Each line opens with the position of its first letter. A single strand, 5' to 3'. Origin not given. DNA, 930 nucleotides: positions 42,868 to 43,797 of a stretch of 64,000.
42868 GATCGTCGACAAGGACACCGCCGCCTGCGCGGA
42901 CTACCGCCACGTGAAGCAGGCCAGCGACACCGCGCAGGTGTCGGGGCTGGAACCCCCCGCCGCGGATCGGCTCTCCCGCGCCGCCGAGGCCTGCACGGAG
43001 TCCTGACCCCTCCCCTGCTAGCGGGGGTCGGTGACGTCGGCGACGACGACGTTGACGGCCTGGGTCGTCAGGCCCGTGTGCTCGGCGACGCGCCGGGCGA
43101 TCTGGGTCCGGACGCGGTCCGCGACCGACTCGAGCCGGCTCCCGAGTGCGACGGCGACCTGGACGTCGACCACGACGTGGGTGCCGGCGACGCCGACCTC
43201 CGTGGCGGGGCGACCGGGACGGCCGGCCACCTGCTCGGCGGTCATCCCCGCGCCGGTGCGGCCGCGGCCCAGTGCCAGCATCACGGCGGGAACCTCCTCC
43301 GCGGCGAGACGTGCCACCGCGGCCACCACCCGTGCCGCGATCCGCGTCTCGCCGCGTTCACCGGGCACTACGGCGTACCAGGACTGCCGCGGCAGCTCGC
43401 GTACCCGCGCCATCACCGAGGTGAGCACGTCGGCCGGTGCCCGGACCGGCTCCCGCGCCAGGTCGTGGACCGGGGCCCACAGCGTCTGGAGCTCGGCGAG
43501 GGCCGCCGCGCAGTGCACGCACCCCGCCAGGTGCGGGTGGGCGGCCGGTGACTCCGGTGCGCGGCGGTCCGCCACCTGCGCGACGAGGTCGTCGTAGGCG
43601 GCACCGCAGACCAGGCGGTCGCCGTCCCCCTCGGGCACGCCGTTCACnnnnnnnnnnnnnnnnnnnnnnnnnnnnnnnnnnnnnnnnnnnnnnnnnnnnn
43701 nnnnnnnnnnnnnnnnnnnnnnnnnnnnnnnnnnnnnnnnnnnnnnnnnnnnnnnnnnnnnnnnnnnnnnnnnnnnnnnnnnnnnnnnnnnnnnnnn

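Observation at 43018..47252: ECF sigma factor coupled to a ZAS::Asp23 fusion protein, facing a seven-gene Asp23/DUF2273/DUF6286/AmaP operon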

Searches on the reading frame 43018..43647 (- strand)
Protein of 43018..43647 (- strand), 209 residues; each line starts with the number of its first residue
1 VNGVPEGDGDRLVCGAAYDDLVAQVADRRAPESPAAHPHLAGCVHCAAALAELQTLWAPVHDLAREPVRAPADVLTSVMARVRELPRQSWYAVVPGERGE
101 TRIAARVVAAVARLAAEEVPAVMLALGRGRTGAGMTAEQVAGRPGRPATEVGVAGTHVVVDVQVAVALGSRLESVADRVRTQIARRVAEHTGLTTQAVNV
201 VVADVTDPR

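Call 5: search_protein_families(library=pfam, max_evalue=0.1, proteins=[window:43018-43647:-])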
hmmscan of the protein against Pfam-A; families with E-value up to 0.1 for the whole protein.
window:43018-43647:- (209 aa): 1 family
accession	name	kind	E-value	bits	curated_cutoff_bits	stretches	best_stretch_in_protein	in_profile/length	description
PF03780.18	Asp23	-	2.1e-13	51.1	28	1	98-205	2-107/108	Asp23 family, cell envelope-related function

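Call 6: search_protein_families(library=ncbifam, max_evalue=0.1, proteins=[window:43018-43647:-])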
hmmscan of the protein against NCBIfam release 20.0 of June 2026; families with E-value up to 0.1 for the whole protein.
window:43018-43647:- (209 aa): 2 families
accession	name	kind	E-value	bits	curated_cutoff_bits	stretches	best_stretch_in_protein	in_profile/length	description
NF033218.1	anchor_AmaP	equivalog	0.013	15.3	55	1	147-202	111-166/166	alkaline shock response membrane anchor protein AmaP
NF040725.1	panto_kin_Meth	equivalog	0.014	14.4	380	0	104-148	228-272/286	pantoate kinase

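Call 15: find_homologous_proteins(query=window:43018-43647:-, max_evalue=0.001)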
Query window:43018-43647:- (209 aa): 201 proteins with E <= 0.001 among 6682 candidates; the best 120 are listed.
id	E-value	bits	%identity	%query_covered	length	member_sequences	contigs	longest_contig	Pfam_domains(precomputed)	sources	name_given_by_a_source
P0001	5.5e-125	433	100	100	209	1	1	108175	PF03780.19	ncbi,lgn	-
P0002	3.8e-66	241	61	93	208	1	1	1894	PF03780.19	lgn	-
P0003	5.2e-66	240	62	94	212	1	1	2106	PF03780.19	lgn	-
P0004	9.2e-65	236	62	95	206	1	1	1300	PF03780.19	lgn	-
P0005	2.6e-64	235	59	98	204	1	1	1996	PF03780.19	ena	-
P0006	2.3e-63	232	62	96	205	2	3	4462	PF03780.19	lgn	-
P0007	2.1e-62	229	60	95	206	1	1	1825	PF03780.19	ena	-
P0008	3.5e-62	228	61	95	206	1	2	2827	PF03780.19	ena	-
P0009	4.6e-62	227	59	95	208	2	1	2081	PF03780.19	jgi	jgi:uncharacterized alkaline shock family protein YloU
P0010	1.5e-61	226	58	97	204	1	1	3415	PF03780.19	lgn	-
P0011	1.6e-60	222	59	93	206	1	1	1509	PF03780.19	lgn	-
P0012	2.1e-60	222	59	94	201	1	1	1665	PF03780.19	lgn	-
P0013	2.7e-60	222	59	93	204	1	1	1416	PF03780.19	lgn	-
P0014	2.8e-60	222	61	94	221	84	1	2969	PF03780.19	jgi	jgi:uncharacterized alkaline shock family protein YloU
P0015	1.1e-59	220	57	93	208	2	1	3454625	PF03780.19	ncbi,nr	ncbi:Asp23/Gls24 family envelope stress response protein [Georgenia wutianyii]|nr:Asp23/Gls24 family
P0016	1.7e-59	219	58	95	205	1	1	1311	PF03780.19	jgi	-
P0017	2.0e-59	219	58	98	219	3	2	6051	PF03780.19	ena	-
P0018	6.8e-59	217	57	98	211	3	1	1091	PF03780.19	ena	-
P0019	8.6e-59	217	59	95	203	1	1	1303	PF03780.19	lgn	-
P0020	2.6e-58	215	61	94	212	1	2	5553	PF03780.19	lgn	-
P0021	3.2e-58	215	58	95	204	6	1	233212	PF03780.19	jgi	jgi:uncharacterized alkaline shock family protein YloU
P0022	6.7e-58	214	56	93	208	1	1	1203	PF03780.19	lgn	-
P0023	1.0e-57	213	57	94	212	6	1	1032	PF03780.19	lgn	-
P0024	1.1e-57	213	58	92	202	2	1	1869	PF03780.19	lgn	-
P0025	1.7e-57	213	59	89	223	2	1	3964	PF03780.19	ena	-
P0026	1.8e-57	213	59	91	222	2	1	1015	PF03780.19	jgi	jgi:uncharacterized alkaline shock family protein YloU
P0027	3.1e-57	212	59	96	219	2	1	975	PF03780.19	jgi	jgi:uncharacterized alkaline shock family protein YloU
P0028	4.8e-57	211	57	92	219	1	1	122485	PF03780.19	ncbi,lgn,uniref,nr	ncbi:Asp23/Gls24 family envelope stress response protein [Geodermatophilus sp. DF01-2]|uniref:Asp23/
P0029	7.6e-57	210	54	93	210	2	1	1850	PF03780.19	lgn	-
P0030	1.0e-56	210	58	94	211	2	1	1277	PF03780.19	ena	-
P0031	1.6e-56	209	58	96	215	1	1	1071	PF03780.19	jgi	jgi:uncharacterized alkaline shock family protein YloU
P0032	1.6e-56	209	58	89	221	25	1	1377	PF03780.19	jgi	jgi:uncharacterized alkaline shock family protein YloU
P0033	1.7e-56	209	49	94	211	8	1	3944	PF03780.19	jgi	jgi:uncharacterized alkaline shock family protein YloU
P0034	1.9e-56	209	62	88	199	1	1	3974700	PF03780.19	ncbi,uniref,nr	ncbi:putative alkaline shock family protein YloU [Georgenia soli]|uniref:Putative alkaline shock fam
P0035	2.8e-56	209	57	94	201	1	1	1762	PF03780.19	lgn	-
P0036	3.1e-56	208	59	88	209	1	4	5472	PF03780.19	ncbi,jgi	jgi:uncharacterized alkaline shock family protein YloU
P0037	5.4e-56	208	61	93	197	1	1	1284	PF03780.19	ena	-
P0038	5.5e-56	208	58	89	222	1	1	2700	PF03780.19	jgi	jgi:uncharacterized alkaline shock family protein YloU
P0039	7.5e-56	207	58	96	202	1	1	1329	PF03780.19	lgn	-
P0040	1.0e-55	207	58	89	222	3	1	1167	PF03780.19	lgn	-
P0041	1.1e-55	207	58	92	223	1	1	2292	PF03780.19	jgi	jgi:uncharacterized alkaline shock family protein YloU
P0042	1.4e-55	206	58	89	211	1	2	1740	PF03780.19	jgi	jgi:uncharacterized alkaline shock family protein YloU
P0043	3.2e-55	205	55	94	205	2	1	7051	PF03780.19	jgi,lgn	-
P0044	3.6e-55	205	58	93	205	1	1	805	PF03780.19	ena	-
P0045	6.7e-55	204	57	89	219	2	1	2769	PF03780.19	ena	-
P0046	8.2e-55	204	56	95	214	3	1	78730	PF03780.19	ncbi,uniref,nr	ncbi:Asp23/Gls24 family envelope stress response protein [Blastococcus sp. TF02A_35]|uniref:Asp23/Gl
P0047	8.9e-55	204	57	96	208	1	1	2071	PF03780.19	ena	-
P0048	1.0e-54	204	59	89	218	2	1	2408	PF03780.19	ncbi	-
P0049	1.3e-54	203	56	89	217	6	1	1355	PF03780.19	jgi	jgi:uncharacterized alkaline shock family protein YloU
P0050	1.4e-54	203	58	93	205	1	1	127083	PF03780.19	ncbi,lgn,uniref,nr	ncbi:Asp23/Gls24 family envelope stress response protein [Cellulomonas fimi]|uniref:Asp23/Gls24 fami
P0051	1.8e-54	203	56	86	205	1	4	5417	PF03780.19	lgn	-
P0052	3.0e-54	202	57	96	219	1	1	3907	PF03780.19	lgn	-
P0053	3.3e-54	202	57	94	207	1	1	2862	PF03780.19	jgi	jgi:uncharacterized alkaline shock family protein YloU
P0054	3.4e-54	202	58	89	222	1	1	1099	PF03780.19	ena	-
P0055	4.2e-54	202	56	99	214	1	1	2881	PF03780.19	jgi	jgi:uncharacterized alkaline shock family protein YloU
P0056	6.6e-54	201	58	96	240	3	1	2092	PF03780.19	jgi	jgi:uncharacterized alkaline shock family protein YloU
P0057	7.5e-54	201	58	89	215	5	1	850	PF03780.19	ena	-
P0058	7.8e-54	201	57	95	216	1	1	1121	PF03780.19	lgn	-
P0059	8.6e-54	200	54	100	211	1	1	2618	PF03780.19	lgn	-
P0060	1.1e-53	200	57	88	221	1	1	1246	PF03780.19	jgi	jgi:uncharacterized alkaline shock family protein YloU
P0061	2.4e-53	199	58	92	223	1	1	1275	PF03780.19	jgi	jgi:uncharacterized alkaline shock family protein YloU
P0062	2.7e-53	199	56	92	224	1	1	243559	PF03780.19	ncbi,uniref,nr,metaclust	ncbi:Asp23/Gls24 family envelope stress response protein [Quadrisphaera sp. DSM 44207]|uniref:Asp23/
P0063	5.4e-53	198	58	94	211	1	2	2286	PF03780.19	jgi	jgi:uncharacterized alkaline shock family protein YloU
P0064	5.9e-53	198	57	88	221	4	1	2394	PF03780.19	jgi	jgi:uncharacterized alkaline shock family protein YloU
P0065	6.4e-53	198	54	89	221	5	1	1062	PF03780.19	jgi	jgi:uncharacterized alkaline shock family protein YloU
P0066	6.5e-53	198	56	98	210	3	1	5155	PF03780.19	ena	-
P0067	7.8e-53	197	57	88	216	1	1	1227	PF03780.19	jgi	jgi:uncharacterized alkaline shock family protein YloU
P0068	8.3e-53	197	58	94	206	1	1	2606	PF03780.19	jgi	jgi:uncharacterized alkaline shock family protein YloU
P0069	1.2e-52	197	57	92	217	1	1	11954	PF03780.19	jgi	jgi:uncharacterized alkaline shock family protein YloU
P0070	1.4e-52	197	56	96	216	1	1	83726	PF03780.19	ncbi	ncbi:Asp23/Gls24 family envelope stress response protein [Modestobacter lacusdianchii]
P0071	2.2e-52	196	56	88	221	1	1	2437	PF03780.19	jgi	jgi:uncharacterized alkaline shock family protein YloU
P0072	3.0e-52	195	57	89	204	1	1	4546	PF03780.19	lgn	-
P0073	3.3e-52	195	57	94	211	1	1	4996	PF03780.19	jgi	jgi:uncharacterized alkaline shock family protein YloU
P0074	3.6e-52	195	57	93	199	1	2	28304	PF03780.19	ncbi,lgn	-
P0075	4.1e-52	195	56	95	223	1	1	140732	PF03780.19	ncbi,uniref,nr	ncbi:hypothetical protein DQ238_14405 [Geodermatophilus sp. TF02-6]|uniref:Asp23/Gls24 family envelo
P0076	4.5e-52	195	55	93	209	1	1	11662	PF03780.19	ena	-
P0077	8.4e-52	194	56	95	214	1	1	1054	PF03780.19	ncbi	-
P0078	9.1e-52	194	56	89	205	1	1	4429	PF03780.19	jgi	jgi:uncharacterized alkaline shock family protein YloU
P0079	9.1e-52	194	52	95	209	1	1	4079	PF03780.19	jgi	jgi:uncharacterized alkaline shock family protein YloU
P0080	9.2e-52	194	53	89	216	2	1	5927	PF03780.19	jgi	jgi:uncharacterized alkaline shock family protein YloU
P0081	1.1e-51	194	56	96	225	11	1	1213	PF03780.19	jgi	jgi:uncharacterized alkaline shock family protein YloU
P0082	1.7e-51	193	54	96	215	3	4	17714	PF03780.19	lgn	-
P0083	2.0e-51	193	58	91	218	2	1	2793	PF03780.19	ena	-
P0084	2.8e-51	192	56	89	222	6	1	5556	PF03780.19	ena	-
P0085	3.0e-51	192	52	96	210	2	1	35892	PF03780.19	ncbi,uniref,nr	ncbi:Asp23/Gls24 family envelope stress response protein [Blastococcus sp. TF02-8]|uniref:Asp23/Gls2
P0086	4.1e-51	192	55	99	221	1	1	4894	PF03780.19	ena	-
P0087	5.4e-51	191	56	94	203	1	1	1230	PF03780.19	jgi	jgi:uncharacterized alkaline shock family protein YloU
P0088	6.2e-51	191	56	89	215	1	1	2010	PF03780.19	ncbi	-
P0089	1.3e-50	190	55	88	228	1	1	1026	PF03780.19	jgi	jgi:uncharacterized alkaline shock family protein YloU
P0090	1.6e-50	190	55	98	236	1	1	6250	PF03780.19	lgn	-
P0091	2.0e-50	190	53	100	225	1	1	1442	PF03780.19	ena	-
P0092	2.3e-50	189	54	88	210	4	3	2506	PF03780.19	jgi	jgi:uncharacterized alkaline shock family protein YloU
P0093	9.2e-50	187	56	95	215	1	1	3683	PF03780.19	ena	-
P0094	1.3e-49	187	57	94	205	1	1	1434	PF03780.19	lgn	-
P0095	1.6e-49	187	53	88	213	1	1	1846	PF03780.19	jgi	jgi:uncharacterized alkaline shock family protein YloU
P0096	3.7e-49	185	56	90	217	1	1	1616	PF03780.19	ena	-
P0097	3.9e-49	185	52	89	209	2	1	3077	PF03780.19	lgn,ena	-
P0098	4.2e-49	185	53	94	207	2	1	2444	PF03780.19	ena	-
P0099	4.6e-49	185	56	96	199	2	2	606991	PF03780.19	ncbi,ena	-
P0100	6.9e-49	185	55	94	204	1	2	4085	PF03780.19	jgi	jgi:uncharacterized alkaline shock family protein YloU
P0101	8.1e-49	184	55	94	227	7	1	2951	PF03780.19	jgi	jgi:uncharacterized alkaline shock family protein YloU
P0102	1.3e-48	184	54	94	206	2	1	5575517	PF03780.19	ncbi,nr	ncbi:Asp23/Gls24 family envelope stress response protein [Modestobacter italicus]|nr:Asp23/Gls24 fam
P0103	1.3e-48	184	52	98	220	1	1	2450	PF03780.19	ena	-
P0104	1.9e-48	183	57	95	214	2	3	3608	PF03780.19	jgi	jgi:uncharacterized alkaline shock family protein YloU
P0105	1.9e-48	183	57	89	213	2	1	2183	PF03780.19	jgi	jgi:uncharacterized alkaline shock family protein YloU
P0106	2.7e-48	183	53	99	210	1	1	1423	PF03780.19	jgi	jgi:uncharacterized alkaline shock family protein YloU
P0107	9.0e-48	181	56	94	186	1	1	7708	PF03780.19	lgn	-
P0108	1.0e-47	181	56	90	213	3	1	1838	PF03780.19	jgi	jgi:uncharacterized alkaline shock family protein YloU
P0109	2.7e-47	179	48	96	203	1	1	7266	PF03780.19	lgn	-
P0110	3.1e-47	179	56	89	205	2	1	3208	PF03780.19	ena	-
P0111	3.1e-47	179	55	88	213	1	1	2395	PF03780.19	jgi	jgi:uncharacterized alkaline shock family protein YloU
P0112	3.7e-47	179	53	96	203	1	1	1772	PF03780.19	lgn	-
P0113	4.1e-47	179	52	99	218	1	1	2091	PF03780.19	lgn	-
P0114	4.5e-47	179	55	95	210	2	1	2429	PF03780.19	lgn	-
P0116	8.9e-47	178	52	95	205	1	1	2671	PF03780.19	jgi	jgi:uncharacterized alkaline shock family protein YloU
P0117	8.9e-47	178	54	92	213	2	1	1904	PF03780.19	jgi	jgi:uncharacterized alkaline shock family protein YloU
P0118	9.7e-47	177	54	91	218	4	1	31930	PF03780.19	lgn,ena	-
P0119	9.7e-47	177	54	98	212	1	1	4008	PF03780.19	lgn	-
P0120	1.2e-46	177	55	89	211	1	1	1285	PF03780.19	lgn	-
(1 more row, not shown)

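Call 17: find_related_loci(query=A1, collection=genome_contigs, flank=6000)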
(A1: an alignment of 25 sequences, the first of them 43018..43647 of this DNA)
Query A1 (209 aa) in genome_contigs; peptide patterns used: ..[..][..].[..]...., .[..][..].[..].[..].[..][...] (x = any residue, [..] = any of these).
295 stretches matched a pattern; 48 encode a relative of the query (tblastn E <= 1e-3); 48 distinct loci.
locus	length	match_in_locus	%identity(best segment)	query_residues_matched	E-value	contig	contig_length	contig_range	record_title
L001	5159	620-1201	60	9-205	8e-64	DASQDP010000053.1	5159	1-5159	MAG TPA_asm: Nocardioidaceae bacterium isolate SMAG_U11730 k141_561870, whole genome shotgun sequence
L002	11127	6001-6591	58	8-205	8e-62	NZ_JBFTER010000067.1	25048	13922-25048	Cellulomonas sp. 179-A 4D5 NHS NODE_68_length_25048_cov_176.439790, whole genome shotgun sequence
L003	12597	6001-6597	56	8-205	1e-59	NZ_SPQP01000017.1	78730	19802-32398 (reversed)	Blastococcus sp. TF02A-35 NODE_17_length_78730_cov_417.755696, whole genome shotgun sequence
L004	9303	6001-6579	57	10-205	1e-57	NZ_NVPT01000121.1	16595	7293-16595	Geodermatophilus chilensis strain B12 NODE_121, whole genome shotgun sequence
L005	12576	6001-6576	57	3-193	1e-56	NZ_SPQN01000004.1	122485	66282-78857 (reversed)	Geodermatophilus sp. DF01-2 NODE_4_length_122485_cov_187.196113, whole genome shotgun sequence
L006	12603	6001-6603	52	6-205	2e-55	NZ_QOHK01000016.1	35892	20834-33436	Blastococcus sp. TF02-8 NODE_16_length_35892_cov_970.663777, whole genome shotgun sequence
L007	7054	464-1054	62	8-207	2e-54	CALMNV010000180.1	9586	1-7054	MAG TPA_asm: uncultured Intrasporangium sp. isolate SRR6670123_bin.80_CONCOCT_v1.1_MAG genome assembly, contig: ERZ53400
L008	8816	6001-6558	57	9-193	7e-54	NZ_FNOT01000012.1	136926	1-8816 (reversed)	Geodermatophilus africanus strain DSM 45422, whole genome shotgun sequence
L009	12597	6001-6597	54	8-205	2e-52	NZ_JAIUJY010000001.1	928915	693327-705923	Blastococcus sp. LR1 contig00001, whole genome shotgun sequence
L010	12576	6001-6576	58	11-205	9e-53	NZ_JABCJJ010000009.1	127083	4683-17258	Cellulomonas fimi strain SB NODE_9_length_127083_cov_89.652037, whole genome shotgun sequence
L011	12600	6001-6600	56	10-208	8e-52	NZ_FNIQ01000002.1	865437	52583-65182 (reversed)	Geodermatophilus sp. DSM 45219, whole genome shotgun sequence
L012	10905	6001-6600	52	6-205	3e-50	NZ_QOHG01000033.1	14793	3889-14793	Blastococcus sp. TF02A-26 NODE_33_length_14793_cov_673.927042, whole genome shotgun sequence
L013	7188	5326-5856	52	11-206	6e-50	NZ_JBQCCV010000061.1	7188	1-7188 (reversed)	MAG: Intrasporangium sp. isolate bin063 k141_891614, whole genome shotgun sequence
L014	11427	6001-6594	56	4-206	6e-50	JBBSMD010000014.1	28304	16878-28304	MAG: Propionibacteriales bacterium isolate LS5_sbin.19 LS5_sbin.19_K_554528_L_28304_cov_395.0565, whole genome shotgun s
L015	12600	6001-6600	56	10-208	2e-48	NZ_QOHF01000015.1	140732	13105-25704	Geodermatophilus sp. TF02-6 NODE_15_length_140732_cov_511.779745, whole genome shotgun sequence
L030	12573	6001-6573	38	11-205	4e-26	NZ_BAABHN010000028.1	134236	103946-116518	Actinomycetospora chibensis strain JCM 17978 sequence28, whole genome shotgun sequence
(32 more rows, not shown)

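Call 27: predict_structure(alignment_id=A2)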
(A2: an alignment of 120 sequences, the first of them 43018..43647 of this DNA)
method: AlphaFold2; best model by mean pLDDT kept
length: 209 residues; sequences in the alignment: 120
mean_pLDDT: 82.6   pTM: 0.76
mean pLDDT of the five models: 82.6, 82.6, 79.8, 76.3, 74.6
residues with pLDDT >= 90: 86; 70-90: 80; 50-70: 38; < 50: 5
segments of 3 or more residues with pLDDT < 50: 1-3
pLDDT, mean of each block of 10 residues (from residue 1): 55 89 88 70 90 92 84 85 80 83 89 93 66 59 65 93 90 95 96 95 78
secondary structure, 60 per line:
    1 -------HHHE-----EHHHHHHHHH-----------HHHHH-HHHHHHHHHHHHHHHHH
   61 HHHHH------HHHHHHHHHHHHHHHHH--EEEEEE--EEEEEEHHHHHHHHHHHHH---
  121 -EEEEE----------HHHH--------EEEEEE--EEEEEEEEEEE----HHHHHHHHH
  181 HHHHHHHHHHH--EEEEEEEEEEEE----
elements in order: H18-26 H38-42 H44-65 H72-88 E91-96 E99-104 H105-117 E122-126 H137-140 E149-154 E157-167 H172-191 E194-205

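Call 31: fold_search(model_id=the predicted structure, library=pdb)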
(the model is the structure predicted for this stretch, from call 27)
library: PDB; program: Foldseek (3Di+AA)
matches with E <= 10: 949; with E <= 0.001: 3
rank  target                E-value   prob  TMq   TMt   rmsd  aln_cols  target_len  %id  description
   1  8f6h_B                7.5e-04  0.96  0.30  0.24  15.4       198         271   13  Cryo-EM structure of a Zinc-loaded asymmetrical TMD D70A mutant of the YiiP-Fab complex (released 2023-02-08)
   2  6hhs_B                8.5e-04  1.00  0.31  0.66   2.6        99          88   14  MamM CTD E289D - Cadmium form (released 2019-09-18)
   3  9jj1_A                9.1e-04  0.96  0.27  0.20  17.3       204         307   10  Cryo-EM structure of human ZnT3 (released 2025-06-04)
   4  6hhs_C                1.2e-03  1.00  0.31  0.70   2.6        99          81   14  MamM CTD E289D - Cadmium form (released 2019-09-18)
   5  6hhs_F                1.3e-03  1.00  0.31  0.70   2.6        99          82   14  MamM CTD E289D - Cadmium form (released 2019-09-18)
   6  6h5m                  1.3e-03  1.00  0.33  0.68   2.9       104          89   13  MamM CTD H264E - Zinc form 1 (released 2019-08-07)
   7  6hhs_G                1.4e-03  1.00  0.31  0.71   2.6        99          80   14  MamM CTD E289D - Cadmium form (released 2019-09-18)
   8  6g5e                  1.5e-03  1.00  0.31  0.70   2.6        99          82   15  MamM CTD H264A-E289A-C267S (released 2018-10-31)
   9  6h9p_C                1.5e-03  1.00  0.31  0.70   2.6        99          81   14  MamM CTD E289D - Manganese form (released 2019-08-14)
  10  6hhs_E                1.5e-03  1.00  0.31  0.70   2.6        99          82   14  MamM CTD E289D - Cadmium form (released 2019-09-18)
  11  6hhs_D                1.5e-03  1.00  0.31  0.69   2.6        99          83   14  MamM CTD E289D - Cadmium form (released 2019-09-18)
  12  6h9p_B                1.6e-03  1.00  0.31  0.71   2.7        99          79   14  MamM CTD E289D - Manganese form (released 2019-08-14)
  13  6hao                  1.6e-03  1.00  0.31  0.64   2.6        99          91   14  MamM CTD H264E - Cadmium form 2 (released 2019-08-21)
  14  6hhs_A                1.8e-03  1.00  0.31  0.69   2.6        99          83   14  MamM CTD E289D - Cadmium form (released 2019-09-18)
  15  3w61                  1.9e-03  1.00  0.31  0.71   2.6        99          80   14  MamM-CTD H285A (released 2014-04-16)
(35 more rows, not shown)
